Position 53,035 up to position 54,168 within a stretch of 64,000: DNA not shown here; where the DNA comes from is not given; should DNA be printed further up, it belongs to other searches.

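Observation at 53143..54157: DTE-motif microbial rhodopsin (light-driven proton-pump type) with no retinal-synthesis gene nearby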

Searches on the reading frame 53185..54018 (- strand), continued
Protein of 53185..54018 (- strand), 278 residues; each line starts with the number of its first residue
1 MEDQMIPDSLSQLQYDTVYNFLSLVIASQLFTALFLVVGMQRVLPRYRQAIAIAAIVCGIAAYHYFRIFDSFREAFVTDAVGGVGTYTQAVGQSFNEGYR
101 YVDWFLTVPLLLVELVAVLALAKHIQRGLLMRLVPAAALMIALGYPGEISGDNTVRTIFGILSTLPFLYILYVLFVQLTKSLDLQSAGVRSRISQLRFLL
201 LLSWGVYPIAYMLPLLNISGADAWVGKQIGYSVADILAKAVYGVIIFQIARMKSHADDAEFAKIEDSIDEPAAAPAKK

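Call 13: find_encoding_contigs(protein=window:53185-54006:-, flank=10000, max_places=6)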
Protein window:53185-54006:- (274 aa): 3 contigs read that carry it; 1 place shown.
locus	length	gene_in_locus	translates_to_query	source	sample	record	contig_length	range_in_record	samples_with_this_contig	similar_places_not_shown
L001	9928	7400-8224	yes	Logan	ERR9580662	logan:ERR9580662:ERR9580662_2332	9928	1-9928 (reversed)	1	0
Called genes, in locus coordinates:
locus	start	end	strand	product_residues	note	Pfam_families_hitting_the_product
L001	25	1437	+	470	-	PF00232:Glyco_hydro_1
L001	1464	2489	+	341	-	PF00356:LacI, PF01381:HTH_3 (weak), PF00532:Peripla_BP_1, PF13407:Peripla_BP_4, PF13377:Peripla_BP_3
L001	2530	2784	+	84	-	PF14542:Acetyltransf_CG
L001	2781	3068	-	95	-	-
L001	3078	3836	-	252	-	PF00005:ABC_tran, PF02463:SMC_N (faint), PF13304:AAA_21 (faint)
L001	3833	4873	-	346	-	PF01032:FecCD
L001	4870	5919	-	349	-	PF21948:LplA-B_cat, PF03099:BPL_LplA_LipB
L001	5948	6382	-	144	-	PF11969:DcpS_C (weak), PF01230:HIT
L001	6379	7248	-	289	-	PF00561:Abhydrolase_1, PF12146:Hydrolase_4, PF12697:Abhydrolase_6, PF00326:Peptidase_S9 (faint)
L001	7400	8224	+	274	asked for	PF01036:Bac_rhodopsin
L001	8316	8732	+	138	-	PF01047:MarR, PF12802:MarR_2, PF13463:HTH_27 (weak)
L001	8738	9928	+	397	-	?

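Call 24: find_related_loci(query=A1, collection=genome_contigs, flank=10000)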
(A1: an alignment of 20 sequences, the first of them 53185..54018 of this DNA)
Query A1 (278 aa) in genome_contigs; peptide patterns used: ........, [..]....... (x = any residue, [..] = any of these).
600 stretches matched a pattern (row limit reached: there are more); 580 encode a relative of the query (tblastn E <= 1e-3); the best 80 are kept; 80 distinct loci.
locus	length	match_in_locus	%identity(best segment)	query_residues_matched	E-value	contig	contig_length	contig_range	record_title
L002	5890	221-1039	75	2-274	2e-136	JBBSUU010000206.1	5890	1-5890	MAG: Mycobacteriales bacterium isolate SVL2_sbin.56 SVL2_sbin.56_k141_356015_length_5890_cov_9.0000, whole genome shotgu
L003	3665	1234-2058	78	1-278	5e-138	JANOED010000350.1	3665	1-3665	MAG: Leifsonia sp. isolate SOY_65_metabat_43 SOY_65_k141_3069256, whole genome shotgun sequence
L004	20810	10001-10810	74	1-270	2e-133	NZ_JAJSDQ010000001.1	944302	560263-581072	Ornithinimicrobium sediminis strain EGI L100131 NODE_1_length_944682_cov_310.940904, whole genome shotgun sequence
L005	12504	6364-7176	75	4-274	1e-133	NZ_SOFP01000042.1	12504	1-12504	Cryobacterium algoritolerans strain MDT1-3 scaffold9, whole genome shotgun sequence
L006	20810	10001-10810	74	4-273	1e-132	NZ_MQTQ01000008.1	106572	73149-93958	Arthrobacter sp. SO5 BJG92_8, whole genome shotgun sequence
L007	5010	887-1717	75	1-277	2e-133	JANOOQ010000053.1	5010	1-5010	MAG: Leifsonia sp. isolate VAR_43_metabat_138 VAR_43_k141_24937, whole genome shotgun sequence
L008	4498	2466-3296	75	1-277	5e-134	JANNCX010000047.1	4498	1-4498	MAG: Salinibacterium sp. isolate OTE_78_metabat_119 OTE_78_k141_2754312, whole genome shotgun sequence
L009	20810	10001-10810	74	4-273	7e-132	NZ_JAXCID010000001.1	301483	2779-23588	Arthrobacter sp. CG_A4 Ga0418719_001, whole genome shotgun sequence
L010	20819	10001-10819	74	5-277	4e-131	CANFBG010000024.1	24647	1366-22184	MAG: Microbacteriaceae bacterium isolate Jr-03apr18-29 genome assembly, contig: Jr-03apr18-C820, whole genome shotgun se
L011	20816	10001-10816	76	4-278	8e-131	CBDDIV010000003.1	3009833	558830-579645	MAG: Rhodoglobus sp. isolate d056dcb4-2edd-49b3-a544-7fdb44a015c2 genome assembly, contig: chromosome_2, whole genome sh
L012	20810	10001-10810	74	1-270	8e-131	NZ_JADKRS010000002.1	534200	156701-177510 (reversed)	Clavibacter sp. VKM Ac-2873 n2, whole genome shotgun sequence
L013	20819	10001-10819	77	1-273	3e-130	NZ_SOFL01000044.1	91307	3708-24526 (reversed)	Cryobacterium adonitolivorans strain RHLS22-1 C423, whole genome shotgun sequence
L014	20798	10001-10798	75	5-270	7e-130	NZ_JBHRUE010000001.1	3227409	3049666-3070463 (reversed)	Clavibacter michiganensis subsp. insidiosus strain ICMP 2621 tig00000001, whole genome shotgun sequence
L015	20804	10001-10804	74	5-272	2e-129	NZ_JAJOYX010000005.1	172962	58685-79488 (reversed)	Nesterenkonia sp. LB17 LB17__scaffold5, whole genome shotgun sequence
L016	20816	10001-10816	74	2-273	3e-129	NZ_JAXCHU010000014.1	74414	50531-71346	Glaciihabitans sp. GrIS 2.15 Ga0418731_14, whole genome shotgun sequence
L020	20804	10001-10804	75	5-272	1e-128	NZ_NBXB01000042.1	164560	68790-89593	Subtercola boreus strain P27479 contig00042, whole genome shotgun sequence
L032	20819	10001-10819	69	4-274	4e-125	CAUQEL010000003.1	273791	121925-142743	MAG TPA_asm: uncultured Rhodococcus sp. isolate ERR9968740_bin.19_MetaWRAP_v1.3_MAG genome assembly, contig: ERZ21615630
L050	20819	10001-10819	77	1-272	2e-120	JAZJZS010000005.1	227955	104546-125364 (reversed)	MAG: Actinomycetota bacterium isolate ADI_H2L1_1_122_18_3-bin030 ADIH2L11_B030_0_000000000005, whole genome shotgun sequ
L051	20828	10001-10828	64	4-278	4e-120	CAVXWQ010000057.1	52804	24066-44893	MAG: uncultured Actinomycetota bacterium isolate MFD04492.bin.2.103 genome assembly, contig: contig_64123, whole genome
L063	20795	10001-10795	68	2-267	5e-117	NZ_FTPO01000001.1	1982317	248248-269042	Microbacterium sp. RU33B, whole genome shotgun sequence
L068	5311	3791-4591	69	4-270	1e-116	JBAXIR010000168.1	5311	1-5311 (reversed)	MAG: Mycobacteriaceae bacterium isolate ELA354 MAG354_168, whole genome shotgun sequence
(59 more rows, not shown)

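Call 34: search_protein_families(library=pfam, proteins=[L032:10847-11998:+, L063:9391-9873:-, L051:9251-9832:-, L068:2859-3545:-, L050:8289-9044:+], max_evalue=0.001)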
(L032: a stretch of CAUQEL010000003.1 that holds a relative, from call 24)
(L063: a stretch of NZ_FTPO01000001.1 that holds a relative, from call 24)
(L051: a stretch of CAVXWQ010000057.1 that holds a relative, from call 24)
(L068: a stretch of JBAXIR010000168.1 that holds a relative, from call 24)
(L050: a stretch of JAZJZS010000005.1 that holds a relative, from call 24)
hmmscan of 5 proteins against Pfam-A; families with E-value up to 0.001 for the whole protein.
L032:10847-11998:+ (384 aa): 1 family
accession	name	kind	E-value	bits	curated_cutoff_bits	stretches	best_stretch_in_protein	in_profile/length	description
PF15461.11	BCD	-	2.2e-32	113.2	28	1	59-322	4-267/267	Beta-carotene 15,15'-dioxygenase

L063:9391-9873:- (161 aa): 3 families
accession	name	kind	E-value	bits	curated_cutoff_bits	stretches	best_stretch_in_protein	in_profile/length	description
PF01047.28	MarR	-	3.1e-13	49.8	24.6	1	38-96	1-59/59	MarR family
PF12802.13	MarR_2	-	1.2e-10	41.8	27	1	37-95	2-61/61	MarR family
PF22381.2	Staph_reg_Sar_Rot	-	0.0005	20.6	27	1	31-102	5-76/85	Transcriptional regulator SarA/Rot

L051:9251-9832:- (194 aa): 2 families
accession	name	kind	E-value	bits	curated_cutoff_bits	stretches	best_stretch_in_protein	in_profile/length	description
PF00440.29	TetR_N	-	4e-07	30.2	24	1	22-63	4-45/47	Bacterial regulatory proteins, tetR family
PF16859.10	TetR_C_11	-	0.0001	23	32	1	77-179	3-113/113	Tetracyclin repressor-like, C-terminal domain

L068:2859-3545:- (229 aa): 6 families
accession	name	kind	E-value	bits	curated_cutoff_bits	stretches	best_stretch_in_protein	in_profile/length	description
PF00106.31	adh_short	-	1.5e-38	132.7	26.6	1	11-187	3-187/195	short chain dehydrogenase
PF13561.12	adh_short_C2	-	3.7e-29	102.4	27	1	15-193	1-186/236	Enoyl-(Acyl carrier protein) reductase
PF08659.16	KR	-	1.4e-12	48.3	22.6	1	10-173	2-169/180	KR domain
PF13460.12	NAD_binding_10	-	1.9e-07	31.6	27.2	1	15-217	1-178/184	NAD(P)H-binding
PF01370.27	Epimerase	-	2.6e-06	27.5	20.9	1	11-166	1-159/240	NAD dependent epimerase/dehydratase family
PF23441.1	SDR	-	0.00022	21.2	27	1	38-174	45-188/258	SDR-like rossmann domain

L050:8289-9044:+ (252 aa): 4 families
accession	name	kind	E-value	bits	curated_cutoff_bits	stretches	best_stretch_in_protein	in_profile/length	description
PF03861.19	ANTAR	-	2.1e-18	66.3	27.3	1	178-230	1-53/54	ANTAR domain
PF13185.12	GAF_2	-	1e-14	55.3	28.6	1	26-164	3-135/136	GAF domain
PF01590.32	GAF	-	8.1e-13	49.5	22.4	1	27-162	2-131/133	GAF domain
PF13492.12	GAF_3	-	2.7e-06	28.3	27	1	29-164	4-127/129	GAF domain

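Call 35: find_encoding_contigs(protein=P0002, flank=10000, max_places=3)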
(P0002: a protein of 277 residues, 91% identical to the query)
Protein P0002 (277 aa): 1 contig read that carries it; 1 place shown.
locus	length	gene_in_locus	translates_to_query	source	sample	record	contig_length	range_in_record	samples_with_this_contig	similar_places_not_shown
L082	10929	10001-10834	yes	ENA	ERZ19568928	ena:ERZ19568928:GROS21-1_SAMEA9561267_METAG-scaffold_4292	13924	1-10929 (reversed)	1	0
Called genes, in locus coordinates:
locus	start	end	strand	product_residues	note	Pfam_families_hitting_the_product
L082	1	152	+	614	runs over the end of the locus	PF00083:Sugar_tr, PF07690:MFS_1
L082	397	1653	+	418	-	PF01547:SBP_bac_1, PF13416:SBP_bac_8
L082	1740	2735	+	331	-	PF00528:BPD_transp_1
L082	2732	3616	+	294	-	PF00528:BPD_transp_1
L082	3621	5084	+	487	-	PF00232:Glyco_hydro_1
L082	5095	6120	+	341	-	PF00356:LacI, PF01381:HTH_3 (faint), PF00532:Peripla_BP_1, PF13407:Peripla_BP_4, PF13377:Peripla_BP_3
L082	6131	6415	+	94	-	PF14542:Acetyltransf_CG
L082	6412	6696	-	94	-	-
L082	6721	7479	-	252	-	PF02463:SMC_N (faint), PF00005:ABC_tran, PF13304:AAA_21 (faint)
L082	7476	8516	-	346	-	PF01032:FecCD, PF00950:ABC-3 (weak)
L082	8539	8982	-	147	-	PF11969:DcpS_C (weak), PF01230:HIT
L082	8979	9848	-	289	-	PF00326:Peptidase_S9 (faint), PF00561:Abhydrolase_1, PF12146:Hydrolase_4, PF12697:Abhydrolase_6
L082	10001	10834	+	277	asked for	PF01036:Bac_rhodopsin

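Call 36: find_encoding_contigs(protein=P0007, flank=10000, max_places=3)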
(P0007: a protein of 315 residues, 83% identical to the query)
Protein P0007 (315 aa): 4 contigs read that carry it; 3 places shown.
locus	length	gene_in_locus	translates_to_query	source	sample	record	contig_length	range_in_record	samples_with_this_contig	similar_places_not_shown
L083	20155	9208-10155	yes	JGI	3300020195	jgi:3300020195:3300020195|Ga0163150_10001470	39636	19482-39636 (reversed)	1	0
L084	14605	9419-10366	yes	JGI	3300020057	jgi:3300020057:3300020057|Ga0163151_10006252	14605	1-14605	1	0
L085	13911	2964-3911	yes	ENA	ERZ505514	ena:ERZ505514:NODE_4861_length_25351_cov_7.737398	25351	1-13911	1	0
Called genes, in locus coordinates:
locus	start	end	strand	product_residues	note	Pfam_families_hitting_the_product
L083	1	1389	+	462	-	?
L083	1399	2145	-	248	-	PF02557:VanY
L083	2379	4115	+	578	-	PF00083:Sugar_tr, PF07690:MFS_1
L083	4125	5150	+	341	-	PF13560:HTH_31, PF00356:LacI, PF01381:HTH_3 (weak), PF00532:Peripla_BP_1, PF13407:Peripla_BP_4, PF13377:Peripla_BP_3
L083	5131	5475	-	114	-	-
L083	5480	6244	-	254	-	PF02463:SMC_N (faint), PF00005:ABC_tran, PF13304:AAA_21 (faint)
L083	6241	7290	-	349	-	PF01032:FecCD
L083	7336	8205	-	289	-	PF00561:Abhydrolase_1 (weak), PF12146:Hydrolase_4, PF00326:Peptidase_S9 (faint)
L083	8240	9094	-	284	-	PF00294:PfkB, PF08543:Phos_pyr_kin (weak)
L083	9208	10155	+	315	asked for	PF01036:Bac_rhodopsin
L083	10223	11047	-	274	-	PF08379:Bact_transglu_N, PF01841:Transglut_core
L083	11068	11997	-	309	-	PF04168:Alpha-E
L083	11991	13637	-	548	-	PF04174:CP_ATPgrasp_1, PF14403:CP_ATPgrasp_2, PF14398:ATPgrasp_YheCD (faint)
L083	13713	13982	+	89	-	-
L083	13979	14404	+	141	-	PF01850:PIN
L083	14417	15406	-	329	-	PF00144:Beta-lactamase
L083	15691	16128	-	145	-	PF04075:F420H2_quin_red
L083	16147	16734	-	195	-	PF02254:TrkA_N, PF02080:TrkA_C (weak)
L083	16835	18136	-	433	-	PF02386:TrkH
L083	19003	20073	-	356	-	PF00356:LacI, PF00532:Peripla_BP_1, PF13407:Peripla_BP_4, PF13377:Peripla_BP_3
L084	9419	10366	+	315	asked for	PF01036:Bac_rhodopsin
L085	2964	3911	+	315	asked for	PF01036:Bac_rhodopsin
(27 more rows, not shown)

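Call 37: find_encoding_contigs(protein=P0018, flank=10000, max_places=3)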
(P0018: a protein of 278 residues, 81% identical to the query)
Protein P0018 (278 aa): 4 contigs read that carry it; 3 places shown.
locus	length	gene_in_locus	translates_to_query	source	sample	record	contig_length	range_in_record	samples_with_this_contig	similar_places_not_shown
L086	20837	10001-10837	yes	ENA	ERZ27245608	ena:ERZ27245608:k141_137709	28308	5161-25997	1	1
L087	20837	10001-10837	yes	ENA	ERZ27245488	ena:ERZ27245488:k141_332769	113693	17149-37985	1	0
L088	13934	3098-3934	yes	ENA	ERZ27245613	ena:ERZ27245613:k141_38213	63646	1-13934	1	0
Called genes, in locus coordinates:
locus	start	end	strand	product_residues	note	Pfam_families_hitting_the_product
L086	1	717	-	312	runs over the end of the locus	PF00800:PDT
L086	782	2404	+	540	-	PF02878:PGM_PMM_I, PF02879:PGM_PMM_II, PF02880:PGM_PMM_III, PF00408:PGM_PMM_IV (weak)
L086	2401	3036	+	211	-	-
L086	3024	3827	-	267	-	PF02557:VanY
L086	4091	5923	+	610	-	PF00083:Sugar_tr, PF07690:MFS_1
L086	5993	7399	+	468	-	PF00232:Glyco_hydro_1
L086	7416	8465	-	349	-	PF21948:LplA-B_cat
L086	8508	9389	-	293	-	PF00561:Abhydrolase_1 (weak), PF12146:Hydrolase_4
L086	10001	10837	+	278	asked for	PF01036:Bac_rhodopsin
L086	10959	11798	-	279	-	PF08379:Bact_transglu_N, PF01841:Transglut_core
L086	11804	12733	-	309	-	PF04168:Alpha-E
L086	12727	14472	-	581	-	PF04174:CP_ATPgrasp_1, PF14403:CP_ATPgrasp_2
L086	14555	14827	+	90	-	-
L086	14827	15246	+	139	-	PF01850:PIN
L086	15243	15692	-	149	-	PF04075:F420H2_quin_red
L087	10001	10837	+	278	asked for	PF01036:Bac_rhodopsin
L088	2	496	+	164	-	?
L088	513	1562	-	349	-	PF21948:LplA-B_cat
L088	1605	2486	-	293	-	PF00561:Abhydrolase_1 (weak), PF12146:Hydrolase_4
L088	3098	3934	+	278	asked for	PF01036:Bac_rhodopsin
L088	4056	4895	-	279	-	PF08379:Bact_transglu_N, PF01841:Transglut_core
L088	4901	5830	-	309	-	PF04168:Alpha-E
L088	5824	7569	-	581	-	PF04174:CP_ATPgrasp_1, PF14403:CP_ATPgrasp_2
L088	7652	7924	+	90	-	-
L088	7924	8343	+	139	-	PF01850:PIN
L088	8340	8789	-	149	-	PF04075:F420H2_quin_red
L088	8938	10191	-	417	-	PF00266:Aminotran_5, PF22580:KYNU_C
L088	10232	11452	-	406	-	PF00202:Aminotran_3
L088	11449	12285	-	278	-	PF19420:DDAH_eukar (weak), PF02274:ADI (faint)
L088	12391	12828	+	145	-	PF13404:HTH_AsnC-type, PF13412:HTH_24, PF01037:AsnC_trans_reg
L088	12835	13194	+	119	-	PF00392:GntR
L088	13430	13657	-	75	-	-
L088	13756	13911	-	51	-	-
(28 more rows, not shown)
